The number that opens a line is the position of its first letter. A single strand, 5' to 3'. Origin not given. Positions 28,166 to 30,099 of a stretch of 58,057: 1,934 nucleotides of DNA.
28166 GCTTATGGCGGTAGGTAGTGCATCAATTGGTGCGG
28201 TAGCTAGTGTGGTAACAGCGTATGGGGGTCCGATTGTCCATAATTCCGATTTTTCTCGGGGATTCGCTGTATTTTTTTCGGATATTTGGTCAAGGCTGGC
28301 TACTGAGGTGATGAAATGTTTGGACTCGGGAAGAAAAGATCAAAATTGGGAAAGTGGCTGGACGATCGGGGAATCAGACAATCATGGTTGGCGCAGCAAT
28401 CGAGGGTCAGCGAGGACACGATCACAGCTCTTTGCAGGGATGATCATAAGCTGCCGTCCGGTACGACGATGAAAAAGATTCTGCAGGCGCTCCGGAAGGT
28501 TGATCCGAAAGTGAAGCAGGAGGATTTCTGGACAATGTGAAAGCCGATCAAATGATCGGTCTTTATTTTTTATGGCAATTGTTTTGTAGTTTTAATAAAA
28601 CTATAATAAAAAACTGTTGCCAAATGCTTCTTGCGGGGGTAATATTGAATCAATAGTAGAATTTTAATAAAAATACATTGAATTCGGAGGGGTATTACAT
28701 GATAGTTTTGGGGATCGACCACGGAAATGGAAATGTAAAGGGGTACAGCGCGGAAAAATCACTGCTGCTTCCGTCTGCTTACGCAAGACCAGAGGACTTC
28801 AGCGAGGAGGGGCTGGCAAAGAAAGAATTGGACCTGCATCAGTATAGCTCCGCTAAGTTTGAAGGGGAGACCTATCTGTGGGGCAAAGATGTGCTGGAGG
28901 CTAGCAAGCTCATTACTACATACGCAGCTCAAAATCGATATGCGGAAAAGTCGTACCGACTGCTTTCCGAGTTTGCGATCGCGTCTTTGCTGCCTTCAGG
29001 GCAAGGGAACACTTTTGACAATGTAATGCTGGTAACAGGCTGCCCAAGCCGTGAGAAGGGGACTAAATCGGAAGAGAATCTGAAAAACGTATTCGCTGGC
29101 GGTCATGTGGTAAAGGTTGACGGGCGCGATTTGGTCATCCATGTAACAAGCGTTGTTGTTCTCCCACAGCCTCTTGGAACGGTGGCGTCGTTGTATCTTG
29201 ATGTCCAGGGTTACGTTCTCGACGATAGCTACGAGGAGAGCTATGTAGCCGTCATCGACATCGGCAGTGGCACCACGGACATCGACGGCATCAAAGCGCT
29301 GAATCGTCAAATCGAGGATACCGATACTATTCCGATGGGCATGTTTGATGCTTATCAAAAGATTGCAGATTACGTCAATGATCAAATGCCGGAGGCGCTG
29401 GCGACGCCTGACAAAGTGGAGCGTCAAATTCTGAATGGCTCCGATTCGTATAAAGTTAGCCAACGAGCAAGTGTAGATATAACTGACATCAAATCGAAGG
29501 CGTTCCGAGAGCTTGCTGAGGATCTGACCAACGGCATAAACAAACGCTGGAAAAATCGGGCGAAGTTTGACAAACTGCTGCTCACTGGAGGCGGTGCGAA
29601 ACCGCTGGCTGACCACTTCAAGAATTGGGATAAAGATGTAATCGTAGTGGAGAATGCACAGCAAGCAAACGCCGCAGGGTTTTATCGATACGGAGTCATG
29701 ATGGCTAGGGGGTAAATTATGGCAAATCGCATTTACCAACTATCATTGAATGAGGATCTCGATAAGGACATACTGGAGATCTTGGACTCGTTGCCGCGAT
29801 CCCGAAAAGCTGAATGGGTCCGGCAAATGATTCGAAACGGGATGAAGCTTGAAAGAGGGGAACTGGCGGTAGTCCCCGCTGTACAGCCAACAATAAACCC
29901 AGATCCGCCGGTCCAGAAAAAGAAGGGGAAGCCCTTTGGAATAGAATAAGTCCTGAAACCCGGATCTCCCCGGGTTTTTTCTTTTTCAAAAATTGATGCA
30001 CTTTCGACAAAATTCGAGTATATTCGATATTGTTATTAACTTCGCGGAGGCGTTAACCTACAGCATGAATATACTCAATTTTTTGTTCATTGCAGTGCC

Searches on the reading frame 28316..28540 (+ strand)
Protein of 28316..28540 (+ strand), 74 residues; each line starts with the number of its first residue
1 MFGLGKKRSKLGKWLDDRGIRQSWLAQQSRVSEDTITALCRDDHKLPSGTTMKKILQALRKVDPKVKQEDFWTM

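Call 3: search_protein_families(library=pfam, proteins=[window:28316-28540:+], max_evalue=0.01)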
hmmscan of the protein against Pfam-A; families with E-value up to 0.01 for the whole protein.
window:28316-28540:+ (74 aa): 3 families
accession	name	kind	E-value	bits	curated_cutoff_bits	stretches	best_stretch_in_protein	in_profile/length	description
PF13443.12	HTH_26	-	3.3e-06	27.7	22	1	10-59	1-50/63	Cro/C1-type HTH DNA-binding domain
PF01381.28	HTH_3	-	8.5e-05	23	23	1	14-63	4-51/55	Helix-turn-helix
PF13560.12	HTH_31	-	0.0005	20.8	27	1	17-60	12-55/64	Helix-turn-helix domain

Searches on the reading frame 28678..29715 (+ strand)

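Call 3: search_protein_families(library=pfam, proteins=[window:28678-29715:+], max_evalue=0.01)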
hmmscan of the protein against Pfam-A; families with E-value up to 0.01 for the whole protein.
window:28678-29715:+ (345 aa): 4 families
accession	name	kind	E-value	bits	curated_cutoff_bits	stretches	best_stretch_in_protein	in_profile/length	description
PF17989.7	ALP_N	-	5.1e-25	88.8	26.3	1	12-167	1-148/148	Actin like proteins N terminal domain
PF21522.3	MreB-like_C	-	5.6e-16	59.7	27.8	1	192-315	1-122/123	Archaeal actin homologue MreB-like, C-terminal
PF22128.2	Alp7A_like_C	-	1.9e-09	38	22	1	190-318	2-137/156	Alp7A C-terminal domain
PF21523.3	ParM_N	-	0.00037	21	27.4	1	191-336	8-157/159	Plasmid segregation protein ParM, C-terminal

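Call 4: search_protein_families(library=ncbifam, proteins=[window:28678-29715:+], max_evalue=0.01)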
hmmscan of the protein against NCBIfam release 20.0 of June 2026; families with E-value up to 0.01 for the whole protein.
window:28678-29715:+ (345 aa): 3 families
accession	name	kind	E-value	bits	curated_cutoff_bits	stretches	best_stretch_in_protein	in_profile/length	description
NF010498.0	PRK13917.1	equivalog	7.4e-84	281.9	417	1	8-342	2-337/344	plasmid segregation protein ParM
TIGR03739.1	PRTRC_D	hypoth_equivalog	4.5e-15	55.4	214.8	1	61-339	53-318/320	PRTRC system protein D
NF052678.1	morpho_FcmB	equivalog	7.6e-12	44.8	300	1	113-339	140-369/373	filament morphology actin-like protein FcmB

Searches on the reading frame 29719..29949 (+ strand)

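Call 3: search_protein_families(library=pfam, proteins=[window:29719-29949:+], max_evalue=0.01)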
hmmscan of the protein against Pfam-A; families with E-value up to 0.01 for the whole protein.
window:29719-29949:+ (76 aa): 0 families

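Call 4: search_protein_families(library=ncbifam, proteins=[window:29719-29949:+], max_evalue=0.01)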
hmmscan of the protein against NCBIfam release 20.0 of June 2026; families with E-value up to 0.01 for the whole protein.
window:29719-29949:+ (76 aa): 0 families

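Call 59: search_protein_families(library=phrogs, proteins=[window:29719-29949:+], max_evalue=0.01)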
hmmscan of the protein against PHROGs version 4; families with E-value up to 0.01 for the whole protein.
window:29719-29949:+ (76 aa): 2 families
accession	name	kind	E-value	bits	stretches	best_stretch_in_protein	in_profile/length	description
phrog_38823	-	unknown function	1.2e-14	55.3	1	1-55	1-56/89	-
phrog_3536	-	unknown function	7.3e-05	24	1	8-64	5-61/103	-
